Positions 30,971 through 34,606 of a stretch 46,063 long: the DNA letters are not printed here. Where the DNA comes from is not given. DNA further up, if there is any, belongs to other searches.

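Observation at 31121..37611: HKD/PLD-nuclease::SNF2-helicase fusion translationally coupled to a PglX/Eco57I-like m6A methyltransferase: compact helicase-dependent R-M / DISARM-like defence candidate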

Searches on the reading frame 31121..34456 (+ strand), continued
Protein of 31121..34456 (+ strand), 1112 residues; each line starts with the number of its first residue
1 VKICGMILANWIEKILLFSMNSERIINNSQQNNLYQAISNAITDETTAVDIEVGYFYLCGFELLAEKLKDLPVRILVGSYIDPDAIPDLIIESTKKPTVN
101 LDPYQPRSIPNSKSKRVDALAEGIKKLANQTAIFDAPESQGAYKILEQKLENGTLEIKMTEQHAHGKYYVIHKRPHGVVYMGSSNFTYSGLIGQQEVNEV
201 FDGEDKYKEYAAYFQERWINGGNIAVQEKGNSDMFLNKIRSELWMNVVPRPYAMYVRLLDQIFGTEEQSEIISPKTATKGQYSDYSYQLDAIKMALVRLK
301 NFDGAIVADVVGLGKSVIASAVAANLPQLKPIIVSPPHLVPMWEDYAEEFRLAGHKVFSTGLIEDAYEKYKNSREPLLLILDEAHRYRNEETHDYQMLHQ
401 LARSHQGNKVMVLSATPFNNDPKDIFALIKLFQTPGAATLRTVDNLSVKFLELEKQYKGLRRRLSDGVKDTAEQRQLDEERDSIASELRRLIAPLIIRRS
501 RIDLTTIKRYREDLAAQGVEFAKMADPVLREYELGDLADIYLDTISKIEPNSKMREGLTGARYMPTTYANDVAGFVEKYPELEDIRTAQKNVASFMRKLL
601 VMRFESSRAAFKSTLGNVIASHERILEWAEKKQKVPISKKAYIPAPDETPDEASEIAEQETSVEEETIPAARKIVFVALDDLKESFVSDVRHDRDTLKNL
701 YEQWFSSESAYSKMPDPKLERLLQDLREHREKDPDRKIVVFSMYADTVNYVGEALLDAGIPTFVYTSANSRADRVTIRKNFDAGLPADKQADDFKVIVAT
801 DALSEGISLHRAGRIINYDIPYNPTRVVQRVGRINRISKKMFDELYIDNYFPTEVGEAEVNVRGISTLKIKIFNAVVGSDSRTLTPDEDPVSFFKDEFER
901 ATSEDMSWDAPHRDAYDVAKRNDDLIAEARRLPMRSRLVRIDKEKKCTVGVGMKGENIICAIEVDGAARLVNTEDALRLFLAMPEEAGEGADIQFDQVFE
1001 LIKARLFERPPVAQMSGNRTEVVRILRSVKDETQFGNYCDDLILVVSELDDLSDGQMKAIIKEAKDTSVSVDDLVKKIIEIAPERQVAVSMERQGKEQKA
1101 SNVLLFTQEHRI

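Call 24: search_protein_families(library=pfam, proteins=[L016:1582-3258:-, L077:11306-13210:+, L075:4133-5272:+, L073:4716-6098:+, L071:11491-11814:+, L053:5692-7047:-, L022:2485-5436:+, L064:357-1973:+], max_evalue=0.001)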
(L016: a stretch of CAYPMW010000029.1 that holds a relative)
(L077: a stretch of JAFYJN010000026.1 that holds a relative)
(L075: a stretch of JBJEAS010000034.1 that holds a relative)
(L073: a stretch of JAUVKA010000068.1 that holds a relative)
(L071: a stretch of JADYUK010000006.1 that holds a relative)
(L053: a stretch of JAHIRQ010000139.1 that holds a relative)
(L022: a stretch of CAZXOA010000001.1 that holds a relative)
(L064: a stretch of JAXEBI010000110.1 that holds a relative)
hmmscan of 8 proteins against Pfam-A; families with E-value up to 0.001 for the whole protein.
L016:1582-3258:- (558 aa): 3 families
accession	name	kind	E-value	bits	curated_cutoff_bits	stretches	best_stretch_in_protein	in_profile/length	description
PF00239.26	Resolvase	-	9.7e-16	58.6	23.3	1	23-166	3-143/145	Resolvase, N terminal domain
PF07508.19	Recombinase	-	4.4e-11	43.4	21.1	1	198-281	6-102/102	Recombinase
PF13408.12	Zn_ribbon_recom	-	1.7e-08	35.2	25.3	1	298-356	6-57/58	Recombinase zinc beta ribbon domain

L077:11306-13210:+ (635 aa): 3 families
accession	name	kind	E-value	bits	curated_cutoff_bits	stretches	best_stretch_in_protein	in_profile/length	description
PF13749.12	HATPase_c_4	-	1.4e-16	60.7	26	1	325-407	2-86/89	Putative ATP-dependent DNA helicase recG C-terminal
PF04326.19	SLFN_AlbA_2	-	1.5e-14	55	25.3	1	16-144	1-117/118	Schlafen, AlbA_2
PF05658.19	YadA_head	-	7.7e-07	29.8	25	0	497-520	4-27/27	YadA head domain repeat (2 copies)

L075:4133-5272:+ (380 aa): 1 family
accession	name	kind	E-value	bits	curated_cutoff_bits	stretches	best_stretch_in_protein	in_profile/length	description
PF13310.11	Virulence_RhuM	-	1.5e-106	355.8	33.7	1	105-353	2-248/252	Virulence protein RhuM family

L073:4716-6098:+ (461 aa): 5 families
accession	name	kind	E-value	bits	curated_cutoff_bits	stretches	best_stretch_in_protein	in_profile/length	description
PF13749.12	HATPase_c_4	-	1.7e-23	82.8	26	1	292-375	1-88/89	Putative ATP-dependent DNA helicase recG C-terminal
PF04326.19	SLFN_AlbA_2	-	1.8e-23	83.7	25.3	1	15-125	1-117/118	Schlafen, AlbA_2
PF13412.12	HTH_24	-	5.9e-08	32.6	21.9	1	401-441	8-48/48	Winged helix-turn-helix DNA-binding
PF12840.13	HTH_20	-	8.1e-06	26.2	27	1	401-441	9-49/51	Helix-turn-helix domain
PF08279.18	HTH_11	-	0.00032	20.9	25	1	399-439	3-44/55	HTH domain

L071:11491-11814:+ (108 aa): 1 family
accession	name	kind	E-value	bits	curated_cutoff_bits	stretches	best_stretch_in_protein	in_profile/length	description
PF10387.14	DUF2442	-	3e-13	50.2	23.9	1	23-85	2-67/72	Protein of unknown function (DUF2442)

L053:5692-7047:- (451 aa): 2 families
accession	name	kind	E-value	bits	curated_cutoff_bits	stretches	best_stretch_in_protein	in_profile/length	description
PF01555.25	N6_N4_Mtase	-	1.8e-26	93.9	26.7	1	215-434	1-219/221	DNA methylase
PF02195.25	ParB_N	-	2.6e-10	40.7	26.3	1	34-114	2-83/95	ParB N-terminal domain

L022:2485-5436:+ (984 aa): 9 families
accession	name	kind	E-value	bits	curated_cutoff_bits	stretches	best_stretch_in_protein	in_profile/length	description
PF00580.27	UvrD-helicase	-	3.5e-66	224.1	23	1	46-326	2-271/271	UvrD/REP helicase N-terminal domain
PF13361.12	UvrD_C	-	7.7e-41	141.1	25.6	1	333-686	3-348/350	UvrD-like helicase C-terminal domain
PF12705.13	PDDEXK_1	-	1.7e-31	110.5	22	1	750-978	1-239/247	PD-(D/E)XK nuclease superfamily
PF13245.12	AAA_19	-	1e-21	78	25.1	1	57-311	11-134/134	AAA domain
PF13538.12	UvrD_C_2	-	8.2e-11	42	27.4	1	610-631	2-25/52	UvrD-like helicase C-terminal domain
PF21445.3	ADDB_N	-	9e-07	28.8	26.6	1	62-299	2-229/290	ADDB, N-terminal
PF13604.12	AAA_30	-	1.4e-05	25.3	27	0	58-105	19-63/191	AAA domain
PF13401.12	AAA_22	-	0.00013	22.7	27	0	56-109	4-55/130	AAA domain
PF13086.12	AAA_11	-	0.00085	19.6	27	0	61-110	20-74/257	AAA domain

L064:357-1973:+ (539 aa): 4 families
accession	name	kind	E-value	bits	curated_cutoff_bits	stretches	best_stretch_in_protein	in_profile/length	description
PF00005.33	ABC_tran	-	5.6e-36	124.6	25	2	18-184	2-137/137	ABC transporter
PF12848.13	ABC_tran_Xtn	-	7.6e-21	74.4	25.9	1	223-304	1-80/85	ABC transporter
PF02463.25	SMC_N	-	4.3e-08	33.3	40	0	279-508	114-212/220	RecF/RecN/SMC N terminal domain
PF13304.12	AAA_21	-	0.00051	20.6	27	0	29-48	1-20/304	AAA domain, putative AbiEii toxin, Type IV TA system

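Call 45: predict_structure(alignment_id=A1)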
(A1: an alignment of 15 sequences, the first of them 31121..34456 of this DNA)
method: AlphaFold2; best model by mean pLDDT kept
length: 1112 residues; sequences in the alignment: 15
mean_pLDDT: 69.0   pTM: 0.48
mean pLDDT of the five models: 69.0, 68.5, 66.0, 63.0, 59.1
residues with pLDDT >= 90: 21; 70-90: 604; 50-70: 312; < 50: 175
segments of 3 or more residues with pLDDT < 50: 1-22, 417-420, 434-447, 499-511, 517-521, 585-591, 640-672, 852-906, 1009-1013, 1110-1112
pLDDT, mean of each block of 10 residues (from residue 1): 41 42 65 84 88 76 86 80 66 58 66 71 74 69 83 79 69 86 72 68 86 84 55 72 78 88 61 79 66 75 63 70 88 81 80 84 83 84 73 78 80 61 59 46 47 65 65 71 61 58 38 48 58 68 65 54 61 72 50 54 65 76 77 69 41 31 34 67 80 83 82 78 87 86 80 88 81 81 78 87 66 79 53 53 69 36 37 39 37 41 48 76 85 81 76 71 81 76 83 75 66 61 86 86 77 78 81 87 80 58 60 35
secondary structure, 60 per line:
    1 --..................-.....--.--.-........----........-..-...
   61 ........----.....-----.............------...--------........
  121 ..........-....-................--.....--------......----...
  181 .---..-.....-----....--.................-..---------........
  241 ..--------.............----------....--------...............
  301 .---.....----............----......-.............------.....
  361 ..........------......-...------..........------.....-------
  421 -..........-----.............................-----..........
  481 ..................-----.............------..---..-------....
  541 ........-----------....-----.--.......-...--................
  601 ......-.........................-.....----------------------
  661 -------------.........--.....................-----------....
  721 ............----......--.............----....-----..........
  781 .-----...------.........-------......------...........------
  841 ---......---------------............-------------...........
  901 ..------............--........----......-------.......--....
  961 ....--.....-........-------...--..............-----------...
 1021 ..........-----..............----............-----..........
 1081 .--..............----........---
elements in order (helices of 4 or more, strands of 3 or more residues): H3-20 H34-41 E46-53 H58-68 E73-77 H83-95 H113-130 H132-135 H137-152 E155-159 E168-173 E178-181 H188-192 E198-201 H204-220 H233-242 H251-263 H274-277 H286-301 E305-309 H314-325 E330-335 H337-349 E356-359 H360-370 E377-382 H393-402 E409-413 H422-431 H437-465 H471-495 E496-498 H504-516 H537-548 H560-563 H572-578 H585-606 H608-632 E634-638 E674-678 H685-705 H717-732 E737-742 H745-757 E762-765 H771-781 E796-800 H801-804 E812-817 H824-834 E844-849 H865-876 H890-902 H909-920 H923-930 E935-940 E948-954 E957-964 E967-971 H973-980 E988-990 H993-1006 H1018-1030 H1036-1049 H1054-1065 H1071-1081 H1084-1097 E1102-1109

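Call 48: fold_search(model_id=the predicted structure, library=pdb)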
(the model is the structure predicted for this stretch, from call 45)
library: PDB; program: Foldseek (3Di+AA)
matches with E <= 10: 1625; with E <= 0.001: 466
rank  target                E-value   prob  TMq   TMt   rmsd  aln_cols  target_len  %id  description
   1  8spg                  2.2e-15  1.00  0.24  0.30  23.4      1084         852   12  Crystal structure of N-terminally truncated Escherichia coli RapA in complex with MgADP (released 2024-07-03)
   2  6bog_A                3.8e-15  1.00  0.24  0.27  26.5      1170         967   13  Crystal structure of RapA, a Swi2/Snf2 protein that recycles RNA polymerase during transcription (released 2017-12-13)
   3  8t0l_F                6.8e-15  1.00  0.23  0.26  24.7      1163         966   12  E. coli Sw2/Snf2 ATPase RapA bound to both ADP-AlF3 and reconstituted E. coli RNA polymerase post-termination complex  (released 2025-04-02)
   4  8so8                  1.0e-14  1.00  0.26  0.32  23.4      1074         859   12  Crystal structure of an N-terminally truncated variant of Escherichia coli RapA (released 2024-07-03)
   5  9gd3_W                5.3e-13  1.00  0.25  0.32  34.3      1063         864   13  Structure of a mononucleosome bound by one copy of Chd1 with the DBD on the exit-side DNA. (released 2024-09-18)
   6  8qyv_M                5.6e-13  1.00  0.25  0.37  33.3       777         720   14  SWR1-hexasome complex (released 2024-10-02)
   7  9jao_C                7.5e-13  1.00  0.28  0.46  18.0       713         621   15  The structure of SMARCAD1 bound to the hexasome in the presence of ADP-BeFx (released 2025-04-30)
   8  9ca7_A                8.7e-13  1.00  0.25  0.36  36.7       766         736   14  Cryo-EM structure of human SRCAP-nucleosome complex in the fully-engaged state (composite structure) (released 2025-06-18)
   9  9gd1_W                1.2e-12  1.00  0.26  0.32  21.7       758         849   14  Structure of Chd1 bound to a hexasome-nucleosome complex with a dyad-to-dyad distance of 103 bp. (released 2024-09-18)
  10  6gej_M                1.5e-12  1.00  0.22  0.33  41.2       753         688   14  Chromatin remodeller-nucleosome complex at 3.6 A resolution. (released 2018-10-17)
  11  7zke_E                2.3e-12  1.00  0.28  0.20  14.8       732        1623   14  Mot1:TBP:DNA - pre-hydrolysis state (released 2023-04-26)
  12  8av6_G                3.1e-12  1.00  0.25  0.37  32.2       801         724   15  CryoEM structure of INO80 core nucleosome complex in closed grappler conformation (released 2022-12-14)
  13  9b1d_A                3.9e-12  1.00  0.25  0.37  34.9       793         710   14  Cryo-EM structure of native SWR1 bound to DNA (composite structure) (released 2024-10-09)
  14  5o9g_W                4.5e-12  1.00  0.25  0.31  31.1       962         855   14  Structure of nucleosome-Chd1 complex (released 2017-10-11)
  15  3mwy                  5.7e-12  1.00  0.22  0.32  25.8       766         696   15  Crystal structure of the chromodomain-ATPase portion of the yeast Chd1 chromatin remodeler (released 2010-09-29)
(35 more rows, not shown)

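Call 75: search_dna_similar(query=window:31178-34456:+, collection=plasmids, mode=protein, max_evalue=1e-30, max_rows=15)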
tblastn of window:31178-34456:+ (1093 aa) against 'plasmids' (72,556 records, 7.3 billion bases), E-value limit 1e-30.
Records with a match: 6; places in all: 6; records where one place covers at least 80% of the query: 3.
Best place of each record, by identity: <60% 6.
By first word of the organism name: Prevotella 2; Parabacteroides 1; Allomeiothermus 1; Thermus 1; Halorubrum 1.
By predicted mobility (MOB-suite, as given by PLSDB): non-mobilizable 6.
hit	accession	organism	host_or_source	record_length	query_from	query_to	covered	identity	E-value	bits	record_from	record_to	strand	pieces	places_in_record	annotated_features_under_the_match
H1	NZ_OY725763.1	Parabacteroides distasonis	-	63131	19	1041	94%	40.4%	0e+0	669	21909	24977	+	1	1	SNF2-related protein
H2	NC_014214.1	Allomeiothermus silvanus DSM 9946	hot spring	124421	6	992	90%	29.8%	4e-98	350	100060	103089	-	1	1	helicase-related protein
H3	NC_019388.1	Thermus oshimai JL-2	-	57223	5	872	79%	31.6%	2e-101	360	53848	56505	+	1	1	helicase-related protein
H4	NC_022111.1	Prevotella sp. oral taxon 299 str. F0039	Homo sapiens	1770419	6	963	88%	26.2%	1e-75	282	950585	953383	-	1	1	none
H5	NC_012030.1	Halorubrum lacusprofundi ATCC 49239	-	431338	5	833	76%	24.7%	1e-34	152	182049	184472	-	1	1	helicase-related protein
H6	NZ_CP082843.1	Prevotella nigrescens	-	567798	119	872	69%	26.2%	1e-56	223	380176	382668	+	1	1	helicase-related protein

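Call 76: get_annotated_region(hit=H1, flank=7000)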
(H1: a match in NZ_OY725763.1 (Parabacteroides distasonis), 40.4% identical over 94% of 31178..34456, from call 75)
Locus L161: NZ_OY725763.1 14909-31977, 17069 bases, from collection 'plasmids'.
description: Parabacteroides distasonis strain Parabacteroides distasonis TSDC17.2-1.1 plasmid 18, complete sequence
organism: Parabacteroides distasonis (NCBI taxid 823)
taxonomy: Bacteria; Bacteroidota; Bacteroidia; Bacteroidales; Tannerellaceae; Parabacteroides; Parabacteroides distasonis
host: -; source: -; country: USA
typing (MOB-suite, as given by PLSDB): non-mobilizable
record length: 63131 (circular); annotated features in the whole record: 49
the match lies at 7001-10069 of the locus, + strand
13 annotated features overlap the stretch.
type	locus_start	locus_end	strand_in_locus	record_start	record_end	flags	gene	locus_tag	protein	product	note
CDS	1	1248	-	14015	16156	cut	-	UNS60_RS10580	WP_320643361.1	TonB-dependent receptor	-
CDS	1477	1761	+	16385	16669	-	-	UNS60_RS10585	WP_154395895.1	hypothetical protein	-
CDS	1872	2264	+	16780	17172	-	-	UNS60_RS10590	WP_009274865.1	transcriptional repressor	GO:0006355 - regulation of DNA-templated transcription [Evidence IEA]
CDS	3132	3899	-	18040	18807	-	-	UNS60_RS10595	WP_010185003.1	metallophosphoesterase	-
CDS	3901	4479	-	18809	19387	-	-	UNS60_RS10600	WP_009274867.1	metallophosphoesterase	-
CDS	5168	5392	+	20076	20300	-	-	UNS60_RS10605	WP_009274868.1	helix-turn-helix transcriptional regulator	-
CDS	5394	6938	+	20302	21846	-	-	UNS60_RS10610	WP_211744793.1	RNA-binding domain-containing protein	-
CDS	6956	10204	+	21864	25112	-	-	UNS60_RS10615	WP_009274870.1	SNF2-related protein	-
CDS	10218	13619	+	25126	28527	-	-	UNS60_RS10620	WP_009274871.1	N-6 DNA methylase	GO:0006304 - DNA modification [Evidence IEA]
CDS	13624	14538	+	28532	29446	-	-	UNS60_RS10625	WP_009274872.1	hypothetical protein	-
CDS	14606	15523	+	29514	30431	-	-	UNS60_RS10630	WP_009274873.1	toll/interleukin-1 receptor domain-containing protein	GO:0007165 - signal transduction [Evidence IEA]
CDS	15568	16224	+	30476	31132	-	-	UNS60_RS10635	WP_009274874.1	hypothetical protein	-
CDS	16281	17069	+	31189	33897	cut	-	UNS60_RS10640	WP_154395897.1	AAA domain-containing protein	-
